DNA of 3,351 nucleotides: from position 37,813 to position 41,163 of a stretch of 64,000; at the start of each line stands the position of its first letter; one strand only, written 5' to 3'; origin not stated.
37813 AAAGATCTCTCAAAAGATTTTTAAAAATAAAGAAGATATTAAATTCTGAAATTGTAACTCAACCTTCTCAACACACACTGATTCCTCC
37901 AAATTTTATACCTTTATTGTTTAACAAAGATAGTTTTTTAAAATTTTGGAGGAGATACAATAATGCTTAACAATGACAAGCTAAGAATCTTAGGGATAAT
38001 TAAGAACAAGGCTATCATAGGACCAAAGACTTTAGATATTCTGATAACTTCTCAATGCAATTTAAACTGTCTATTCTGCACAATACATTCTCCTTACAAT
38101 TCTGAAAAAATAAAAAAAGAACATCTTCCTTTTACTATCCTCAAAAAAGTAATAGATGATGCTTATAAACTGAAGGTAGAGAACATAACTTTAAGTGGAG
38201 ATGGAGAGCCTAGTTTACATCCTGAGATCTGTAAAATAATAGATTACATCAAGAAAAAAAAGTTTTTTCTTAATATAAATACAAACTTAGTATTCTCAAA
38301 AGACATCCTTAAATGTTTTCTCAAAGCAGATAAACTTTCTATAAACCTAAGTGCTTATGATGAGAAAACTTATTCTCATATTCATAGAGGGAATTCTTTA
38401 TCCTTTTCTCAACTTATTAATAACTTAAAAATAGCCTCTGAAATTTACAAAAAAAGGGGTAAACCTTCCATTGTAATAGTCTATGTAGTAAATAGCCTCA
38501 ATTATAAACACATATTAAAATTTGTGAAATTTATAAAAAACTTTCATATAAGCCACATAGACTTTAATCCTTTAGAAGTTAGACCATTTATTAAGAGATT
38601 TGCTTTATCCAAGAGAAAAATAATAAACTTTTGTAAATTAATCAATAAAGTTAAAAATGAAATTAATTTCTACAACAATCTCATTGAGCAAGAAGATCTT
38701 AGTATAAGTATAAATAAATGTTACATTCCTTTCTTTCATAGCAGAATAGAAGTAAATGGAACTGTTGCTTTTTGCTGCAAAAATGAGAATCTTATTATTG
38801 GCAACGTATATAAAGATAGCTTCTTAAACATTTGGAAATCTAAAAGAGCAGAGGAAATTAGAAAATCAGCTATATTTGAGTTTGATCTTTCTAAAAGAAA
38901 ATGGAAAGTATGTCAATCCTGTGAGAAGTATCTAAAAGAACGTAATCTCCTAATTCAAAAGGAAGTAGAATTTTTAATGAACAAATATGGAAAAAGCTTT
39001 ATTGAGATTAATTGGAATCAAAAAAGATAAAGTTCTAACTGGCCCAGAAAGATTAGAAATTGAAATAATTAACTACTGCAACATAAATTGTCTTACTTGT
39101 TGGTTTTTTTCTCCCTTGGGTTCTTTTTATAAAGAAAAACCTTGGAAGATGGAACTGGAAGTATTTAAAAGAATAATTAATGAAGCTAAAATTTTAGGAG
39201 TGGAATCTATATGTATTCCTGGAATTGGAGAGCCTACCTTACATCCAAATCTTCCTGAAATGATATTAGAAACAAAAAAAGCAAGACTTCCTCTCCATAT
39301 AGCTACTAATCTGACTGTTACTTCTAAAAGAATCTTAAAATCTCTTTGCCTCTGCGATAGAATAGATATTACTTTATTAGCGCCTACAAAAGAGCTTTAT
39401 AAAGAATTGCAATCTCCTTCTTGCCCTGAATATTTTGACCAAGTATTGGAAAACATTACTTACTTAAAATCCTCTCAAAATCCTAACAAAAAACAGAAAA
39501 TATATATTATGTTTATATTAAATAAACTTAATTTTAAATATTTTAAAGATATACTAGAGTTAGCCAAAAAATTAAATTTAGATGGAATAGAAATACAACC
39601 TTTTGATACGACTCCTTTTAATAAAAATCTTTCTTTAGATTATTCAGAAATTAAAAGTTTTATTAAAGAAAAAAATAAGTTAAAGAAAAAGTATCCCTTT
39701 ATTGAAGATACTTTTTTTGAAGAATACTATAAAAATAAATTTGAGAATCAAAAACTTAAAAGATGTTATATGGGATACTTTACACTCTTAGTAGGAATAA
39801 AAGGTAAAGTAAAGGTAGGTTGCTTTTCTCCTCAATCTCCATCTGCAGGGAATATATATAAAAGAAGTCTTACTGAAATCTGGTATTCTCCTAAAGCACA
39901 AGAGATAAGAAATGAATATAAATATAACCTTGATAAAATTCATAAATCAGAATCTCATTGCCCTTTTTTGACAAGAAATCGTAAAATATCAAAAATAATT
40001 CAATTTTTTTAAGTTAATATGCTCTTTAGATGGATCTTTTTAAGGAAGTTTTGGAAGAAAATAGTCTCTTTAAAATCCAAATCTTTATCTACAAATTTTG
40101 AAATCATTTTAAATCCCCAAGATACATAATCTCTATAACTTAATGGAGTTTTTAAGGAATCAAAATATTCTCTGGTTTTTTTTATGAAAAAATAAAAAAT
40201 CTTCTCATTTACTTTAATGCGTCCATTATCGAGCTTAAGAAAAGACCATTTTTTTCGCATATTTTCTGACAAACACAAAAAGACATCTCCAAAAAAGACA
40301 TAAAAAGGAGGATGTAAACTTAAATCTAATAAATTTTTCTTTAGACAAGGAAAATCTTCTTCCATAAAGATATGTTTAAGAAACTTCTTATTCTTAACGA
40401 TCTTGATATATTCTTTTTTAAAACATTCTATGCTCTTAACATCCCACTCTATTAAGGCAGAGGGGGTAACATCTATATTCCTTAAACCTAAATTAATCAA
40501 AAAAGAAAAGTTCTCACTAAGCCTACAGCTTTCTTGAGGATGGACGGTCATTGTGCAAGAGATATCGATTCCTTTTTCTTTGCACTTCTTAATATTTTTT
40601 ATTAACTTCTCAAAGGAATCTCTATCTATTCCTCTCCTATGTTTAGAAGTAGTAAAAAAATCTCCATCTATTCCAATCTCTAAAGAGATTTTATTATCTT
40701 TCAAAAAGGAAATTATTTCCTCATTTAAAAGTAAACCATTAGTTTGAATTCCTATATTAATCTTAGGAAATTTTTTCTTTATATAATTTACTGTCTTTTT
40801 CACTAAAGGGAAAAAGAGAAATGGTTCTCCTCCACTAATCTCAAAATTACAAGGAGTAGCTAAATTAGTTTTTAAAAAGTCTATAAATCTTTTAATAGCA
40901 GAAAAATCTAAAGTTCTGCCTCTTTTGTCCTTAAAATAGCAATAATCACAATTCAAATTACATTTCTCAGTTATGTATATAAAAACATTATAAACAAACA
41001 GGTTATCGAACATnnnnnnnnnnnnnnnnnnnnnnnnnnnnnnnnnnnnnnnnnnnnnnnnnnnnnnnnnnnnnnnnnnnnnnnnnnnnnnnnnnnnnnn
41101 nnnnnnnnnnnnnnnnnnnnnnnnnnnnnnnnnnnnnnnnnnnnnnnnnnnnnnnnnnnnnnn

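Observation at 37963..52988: Modular segmental duplication: rSAM families A, B, C and DegT occur twice in rearranged order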

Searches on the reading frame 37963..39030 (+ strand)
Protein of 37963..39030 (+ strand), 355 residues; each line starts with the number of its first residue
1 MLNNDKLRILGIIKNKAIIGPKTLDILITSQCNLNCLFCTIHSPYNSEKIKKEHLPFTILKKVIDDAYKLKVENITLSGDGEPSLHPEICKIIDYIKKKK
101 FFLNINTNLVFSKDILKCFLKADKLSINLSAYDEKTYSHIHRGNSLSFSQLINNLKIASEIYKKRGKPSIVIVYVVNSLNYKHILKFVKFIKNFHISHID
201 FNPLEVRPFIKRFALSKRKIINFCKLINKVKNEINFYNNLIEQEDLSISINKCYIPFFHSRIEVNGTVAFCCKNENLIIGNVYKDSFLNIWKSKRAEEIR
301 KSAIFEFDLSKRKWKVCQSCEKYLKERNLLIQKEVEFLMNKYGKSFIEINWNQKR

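Call 5: search_protein_families(library=pfam, proteins=[window:37963-39030:+], max_evalue=0.01)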
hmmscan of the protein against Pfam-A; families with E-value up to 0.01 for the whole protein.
window:37963-39030:+ (355 aa): 3 families
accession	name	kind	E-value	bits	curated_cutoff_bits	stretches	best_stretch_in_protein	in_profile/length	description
PF04055.27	Radical_SAM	-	1e-15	58.7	29.5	1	27-191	2-166/166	Radical SAM superfamily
PF13186.11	SPASM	-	2.5e-12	47.3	21.5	1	253-321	1-67/67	Iron-sulfur cluster-binding domain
PF13353.11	Fer4_12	-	0.0017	19.1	22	1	27-101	10-82/137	4Fe-4S single cluster domain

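Call 7: search_protein_families(library=ncbifam, proteins=[window:37963-39030:+], max_evalue=0.001)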
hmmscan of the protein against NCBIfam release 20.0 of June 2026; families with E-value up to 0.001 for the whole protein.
window:37963-39030:+ (355 aa): 44 families (the best 25 are shown)
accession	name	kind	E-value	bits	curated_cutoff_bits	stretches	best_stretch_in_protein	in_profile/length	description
TIGR04317.1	W_rSAM_matur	equivalog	3.2e-26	92.3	380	1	21-199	3-179/349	tungsten cofactor oxidoreductase radical SAM maturase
NF033640.1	N_Twi_rSAM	subfamily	1.7e-19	70.2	170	2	19-229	108-335/398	twitch domain-containing radical SAM protein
TIGR04251.1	SCM_rSAM_ScmF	equivalog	1.7e-18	67.2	400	1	24-204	6-182/353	SynChlorMet cassette radical SAM/SPASM protein ScmF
TIGR02666.1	moaA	equivalog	4.4e-16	58.8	284.05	1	24-239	12-225/336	GTP 3',8-cyclase MoaA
TIGR02668.1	moaA_archaeal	equivalog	1.5e-15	57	325.25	1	23-222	11-208/303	GTP 3',8-cyclase MoaA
NF001199.0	PRK00164.2-1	equivalog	8.5e-15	54.7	231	1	23-193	13-177/308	GTP 3',8-cyclase MoaA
TIGR04321.1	spiroSPASM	subfamily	6.1e-14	51.6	250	1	21-323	230-505/510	spiro-SPASM protein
NF050035.1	rSAM_WgK_link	exception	1.5e-12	47.2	650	1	21-199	8-179/367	radical SAM/SPASM peptide maturase WgkB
TIGR04250.1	SCM_rSAM_ScmE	equivalog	2.4e-11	43.2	400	1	21-124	2-101/358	SynChlorMet cassette radical SAM/SPASM protein ScmE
TIGR04133.1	rSAM_w_lipo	hypoth_equivalog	4.9e-11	42.2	425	1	28-326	30-336/350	TIGR04133 family radical SAM/SPASM protein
TIGR03972.1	rSAM_TYW1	equivalog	6.8e-11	41.8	317.95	1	72-200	119-244/297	4-demethylwyosine synthase TYW1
TIGR04311.1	rSAM_Geo_metal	subfamily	3.2e-10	39.6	400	1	21-191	2-174/423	radical SAM/SPASM family putative metalloenzyme maturase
NF053743.1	LipS2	equivalog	5.5e-10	39.2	270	1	8-167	9-169/292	LipS2 family lipoyl synthase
NF045646.2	rSAM_Se_TrsS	equivalog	5.5e-10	38.4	490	1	27-205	91-267/441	radical SAM (seleno)protein TrsS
TIGR04038.1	tatD_link_rSAM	subfamily_domain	4.7e-09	36.3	129.7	1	24-164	10-159/192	TatD family nuclease-associated radical SAM protein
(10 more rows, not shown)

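Call 29: find_homologous_proteins(query=A3, max_evalue=1e-10)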
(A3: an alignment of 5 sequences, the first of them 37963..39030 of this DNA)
Query A3 (5 sequences) (355 aa, profile of the alignment): 21 proteins with E <= 1e-10 among 5156 candidates.
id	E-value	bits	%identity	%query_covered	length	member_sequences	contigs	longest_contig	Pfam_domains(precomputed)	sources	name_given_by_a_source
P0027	1.1e-147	509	27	83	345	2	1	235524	PF13186.12,PF04055.28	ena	-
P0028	6.3e-133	461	99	100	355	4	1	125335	PF13186.12,PF04055.28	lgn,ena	-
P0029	4.6e-103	363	66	94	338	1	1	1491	PF13186.12,PF04055.28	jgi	jgi:MoaA/NifB/PqqE/SkfB family radical SAM enzyme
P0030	6.6e-94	333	49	92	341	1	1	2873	PF13186.12,PF04055.28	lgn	-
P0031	2.3e-82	295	44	90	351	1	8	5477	PF13186.12,PF04055.28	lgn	-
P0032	5.0e-82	294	43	95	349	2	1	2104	PF13186.12,PF04055.28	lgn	-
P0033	2.5e-49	186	30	92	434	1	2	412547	PF04055.28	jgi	jgi:MoaA/NifB/PqqE/SkfB family radical SAM enzyme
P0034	1.3e-28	118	26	85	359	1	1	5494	PF13186.12,PF04055.28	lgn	-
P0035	3.4e-23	100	32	38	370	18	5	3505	PF13186.12,PF04055.28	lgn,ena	-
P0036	5.3e-22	96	25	82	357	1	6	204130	PF13186.12,PF04055.28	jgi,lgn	-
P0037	5.9e-22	96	25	88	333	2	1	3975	PF13186.12,PF04055.28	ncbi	-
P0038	4.5e-20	90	35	36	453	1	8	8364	PF13186.12,PF04055.28,PF13353.12,PF05402.19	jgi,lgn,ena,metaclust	metaclust:\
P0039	8.8e-19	86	23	48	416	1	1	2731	PF13186.12,PF04055.28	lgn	-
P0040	1.0e-17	82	22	81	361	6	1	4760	PF13186.12,PF04055.28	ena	-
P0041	4.6e-17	80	23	82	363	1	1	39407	PF13186.12,PF04055.28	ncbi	-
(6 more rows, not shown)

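Call 30: find_encoding_contigs(protein=P0028, flank=10000, max_places=4)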
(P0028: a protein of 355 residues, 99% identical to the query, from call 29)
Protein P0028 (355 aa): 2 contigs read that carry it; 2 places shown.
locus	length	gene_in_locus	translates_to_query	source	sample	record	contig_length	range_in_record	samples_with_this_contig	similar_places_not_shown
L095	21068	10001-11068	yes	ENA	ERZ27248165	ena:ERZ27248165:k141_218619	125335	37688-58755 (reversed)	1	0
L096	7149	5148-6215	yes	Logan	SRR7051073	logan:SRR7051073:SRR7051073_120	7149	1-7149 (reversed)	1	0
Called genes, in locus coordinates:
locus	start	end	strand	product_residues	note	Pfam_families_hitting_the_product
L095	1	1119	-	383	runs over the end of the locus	PF00155:Aminotran_1_2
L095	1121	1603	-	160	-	PF13412:HTH_24 (faint), PF01037:AsnC_trans_reg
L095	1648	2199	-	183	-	PF00929:RNase_T, PF13482:RNase_H_2 (faint)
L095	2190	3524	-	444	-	PF03692:CxxCxxCC, PF09924:LPG_synthase_C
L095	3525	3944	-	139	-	PF01894:YjbQ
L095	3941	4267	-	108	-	PF01588:tRNA_bind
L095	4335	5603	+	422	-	PF25145:NfeD1b_N, PF24961:NfeD_membrane, PF01957:NfeD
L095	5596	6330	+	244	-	PF01145:Band_7, PF13421:Band_7_1 (weak)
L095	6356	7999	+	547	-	PF11832:DUF3352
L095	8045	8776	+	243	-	PF03881:Fructosamin_kin (faint), PF01636:APH (weak)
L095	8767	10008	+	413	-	PF00733:Asn_synthase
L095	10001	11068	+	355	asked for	PF04055:Radical_SAM, PF13186:SPASM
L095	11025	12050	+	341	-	PF04055:Radical_SAM, PF13186:SPASM (weak)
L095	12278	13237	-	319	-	PF04467:DUF483 (faint)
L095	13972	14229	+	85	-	-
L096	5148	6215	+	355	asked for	PF04055:Radical_SAM, PF13186:SPASM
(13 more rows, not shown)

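Call 32: find_encoding_contigs(protein=P0027, flank=10000, max_places=1)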
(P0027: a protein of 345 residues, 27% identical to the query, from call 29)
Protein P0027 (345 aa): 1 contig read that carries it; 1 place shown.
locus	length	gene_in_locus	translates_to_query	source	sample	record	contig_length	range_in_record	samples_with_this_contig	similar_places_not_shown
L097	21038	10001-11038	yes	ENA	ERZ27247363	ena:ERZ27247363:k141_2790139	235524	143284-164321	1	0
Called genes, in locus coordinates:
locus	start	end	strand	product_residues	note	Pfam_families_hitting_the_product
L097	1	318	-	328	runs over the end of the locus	PF19300:BPD_transp_1_N (weak), PF00528:BPD_transp_1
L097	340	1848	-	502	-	PF00496:SBP_bac_5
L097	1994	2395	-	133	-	PF03840:SecG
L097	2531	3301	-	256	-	PF00121:TIM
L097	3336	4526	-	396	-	PF00162:PGK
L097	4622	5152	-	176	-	-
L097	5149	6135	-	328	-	-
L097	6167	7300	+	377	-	PF04055:Radical_SAM, PF13186:SPASM (weak)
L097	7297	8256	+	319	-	PF04055:Radical_SAM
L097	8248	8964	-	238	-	-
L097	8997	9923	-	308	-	PF01636:APH (faint)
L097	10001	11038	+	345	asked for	PF04055:Radical_SAM, PF13186:SPASM (weak)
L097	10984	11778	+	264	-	-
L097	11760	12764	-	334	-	PF04055:Radical_SAM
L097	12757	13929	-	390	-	PF00501:AMP-binding (weak)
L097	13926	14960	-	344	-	PF04055:Radical_SAM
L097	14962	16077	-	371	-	PF00155:Aminotran_1_2, PF01041:DegT_DnrJ_EryC1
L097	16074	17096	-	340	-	PF13353:Fer4_12 (weak), PF04055:Radical_SAM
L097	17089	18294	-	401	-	PF04101:Glyco_tran_28_C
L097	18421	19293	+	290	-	PF01478:Peptidase_A24 (weak)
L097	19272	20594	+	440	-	PF04055:Radical_SAM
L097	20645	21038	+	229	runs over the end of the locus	-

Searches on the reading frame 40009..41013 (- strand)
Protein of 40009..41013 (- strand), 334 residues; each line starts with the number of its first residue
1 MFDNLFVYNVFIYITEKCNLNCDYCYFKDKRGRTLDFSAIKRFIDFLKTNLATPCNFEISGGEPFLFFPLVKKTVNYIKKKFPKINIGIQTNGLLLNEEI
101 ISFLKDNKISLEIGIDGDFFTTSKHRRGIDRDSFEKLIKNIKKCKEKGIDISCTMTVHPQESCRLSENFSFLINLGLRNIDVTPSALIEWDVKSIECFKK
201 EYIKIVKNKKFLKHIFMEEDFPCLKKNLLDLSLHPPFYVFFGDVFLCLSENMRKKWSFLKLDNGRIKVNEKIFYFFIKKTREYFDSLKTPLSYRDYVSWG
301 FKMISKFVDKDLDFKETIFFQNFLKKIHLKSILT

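Call 5: search_protein_families(library=pfam, proteins=[window:40009-41013:-], max_evalue=0.01)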
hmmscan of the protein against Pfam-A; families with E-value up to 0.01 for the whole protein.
window:40009-41013:- (334 aa): 2 families
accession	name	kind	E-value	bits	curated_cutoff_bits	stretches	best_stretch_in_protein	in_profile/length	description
PF04055.27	Radical_SAM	-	1.1e-22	81.4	29.5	1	12-161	1-154/166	Radical SAM superfamily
PF13353.11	Fer4_12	-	1.3e-07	32.4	22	1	15-125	12-123/137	4Fe-4S single cluster domain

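Call 7: search_protein_families(library=ncbifam, proteins=[window:40009-41013:-], max_evalue=0.001)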
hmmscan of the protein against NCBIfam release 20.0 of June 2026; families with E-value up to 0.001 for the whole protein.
window:40009-41013:- (334 aa): 73 families (the best 25 are shown)
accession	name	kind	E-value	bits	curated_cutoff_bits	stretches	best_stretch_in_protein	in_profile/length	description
NF047865.1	rSAM_PapB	equivalog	2.7e-36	125.5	340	1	11-210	6-213/330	PapB family radical SAM/SPASM ranthipeptide maturase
TIGR04068.1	rSAM_ocin_clost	equivalog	2.2e-25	89.5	500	1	7-150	83-238/462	Cys-rich peptide radical SAM maturase CcpM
TIGR03978.1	rSAM_paired_1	equivalog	2.3e-24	86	370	1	12-167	87-252/466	His-Xaa-Ser system radical SAM maturase HxsB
NF041298.1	rSAM_mat_DynA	equivalog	3.7e-22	78.8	450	1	14-182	7-186/356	dynobactin maturation radical SAM/SPASM protein DynA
TIGR03942.1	sulfatase_rSAM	equivalog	3.6e-21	75.6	349.45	1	15-217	8-218/363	anaerobic sulfatase maturase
TIGR04064.1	rSAM_nif11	equivalog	9.1e-20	70.8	518.7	1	7-185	77-263/459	nif11-like peptide radical SAM maturase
NF041707.1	rSAM_YhhB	equivalog_domain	1.2e-19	70.5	445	1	10-147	4-155/369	cyclophane-forming radical SAM/SPASM peptide maturase YhhB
NF038170.1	lachnocin_rSAM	equivalog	5.6e-19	68.3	550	1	7-147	75-226/440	lachnocin radical SAM maturase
NF040492.1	not_ScfB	exception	4.4e-18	65.4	855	1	3-206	90-303/450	ScfB-related radical SAM/SPASM orphan maturase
TIGR04115.1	rSAM_Cxxx_rpt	equivalog_domain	1.2e-17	64.4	350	1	11-201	5-212/359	radical SAM peptide maturase, CXXX-repeat target family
TIGR04334.1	rSAM_Clo7bot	equivalog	1.5e-17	63.4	600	1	11-183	93-273/440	radical SAM/SPASM domain Clo7bot peptide maturase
TIGR04148.1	GG_samocin_CFB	equivalog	3.3e-17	62.8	300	1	9-147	18-173/411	radical SAM peptide maturase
TIGR03974.1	rSAM_six_Cys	equivalog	3.5e-17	62.4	425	1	10-195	99-296/451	thioether cross-link-forming SCIFF peptide maturase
TIGR04261.1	rSAM_GlyRichRpt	subfamily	6.2e-16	58.4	310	1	15-180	4-181/363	cyclophane-forming radical SAM/SPASM peptide maturase GrrM/OscB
TIGR03906.1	quino_hemo_SAM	equivalog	1.4e-15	56.9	453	1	9-130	95-226/467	quinohemoprotein amine dehydrogenase maturation protein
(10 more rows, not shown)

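Call 42: search_solved_structures(query=window:40009-41013:-, max_evalue=0.001)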
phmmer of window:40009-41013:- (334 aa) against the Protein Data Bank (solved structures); distinct sequences matched with E-value up to 0.001: 13.
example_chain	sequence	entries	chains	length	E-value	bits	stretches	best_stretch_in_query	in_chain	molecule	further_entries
5wgg_A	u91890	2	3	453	2.1e-13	53.6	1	10-187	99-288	Radical SAM domain protein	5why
9dfn_A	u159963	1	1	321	4.9e-09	39.3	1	10-107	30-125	Radical SAM core domain-containing protein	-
9dfu_A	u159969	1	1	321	5.6e-09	39.1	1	10-107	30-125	Radical SAM core domain-containing protein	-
6efn_A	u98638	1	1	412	7.3e-08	35.4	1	8-170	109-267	Sporulation killing factor maturation protein SkfB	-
9gm3_A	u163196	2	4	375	7.7e-08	35.3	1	11-135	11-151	ChlB radical SAM domain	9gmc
6b4c_A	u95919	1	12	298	6.1e-06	29.1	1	10-148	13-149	Viperin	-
9dgw_A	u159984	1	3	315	6.4e-06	29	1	10-148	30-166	Radical SAM core domain-containing protein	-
9dfw_A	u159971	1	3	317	6.6e-06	29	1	10-149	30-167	Radical SAM core domain-containing protein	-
7n7i_A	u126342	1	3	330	7.6e-06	28.8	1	10-148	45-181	Viperin-like enzyme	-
6q2p_A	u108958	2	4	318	2.7e-05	27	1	10-107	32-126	Radical S-adenosyl methionine domain-containing protein 2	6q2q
5vsl_A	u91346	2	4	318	3e-05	26.8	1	10-107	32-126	Radical S-adenosyl methionine domain-containing protein 2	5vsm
7tol_A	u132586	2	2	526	3.1e-05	26.8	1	12-150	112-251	glycerol dibiphytanyl glycerol tetraether - macrocyclic archaeol synthase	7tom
7n7h_A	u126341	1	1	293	0.00013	24.7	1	10-99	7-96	VIPERIN-LIKE ENZYME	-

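Call 60: search_protein_families(library=padloc, proteins=[window:40009-41013:-], max_evalue=0.001)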
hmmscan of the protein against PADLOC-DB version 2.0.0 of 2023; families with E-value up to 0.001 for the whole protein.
window:40009-41013:- (334 aa): 2 families
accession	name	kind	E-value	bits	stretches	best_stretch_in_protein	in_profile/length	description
PDLC02903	pVip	-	8e-17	59.5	1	10-160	2-148/257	Viperins not associated with kinases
PDLC02904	pVip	-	1.2e-13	49.2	1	13-221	8-209/262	Viperins associated with kinases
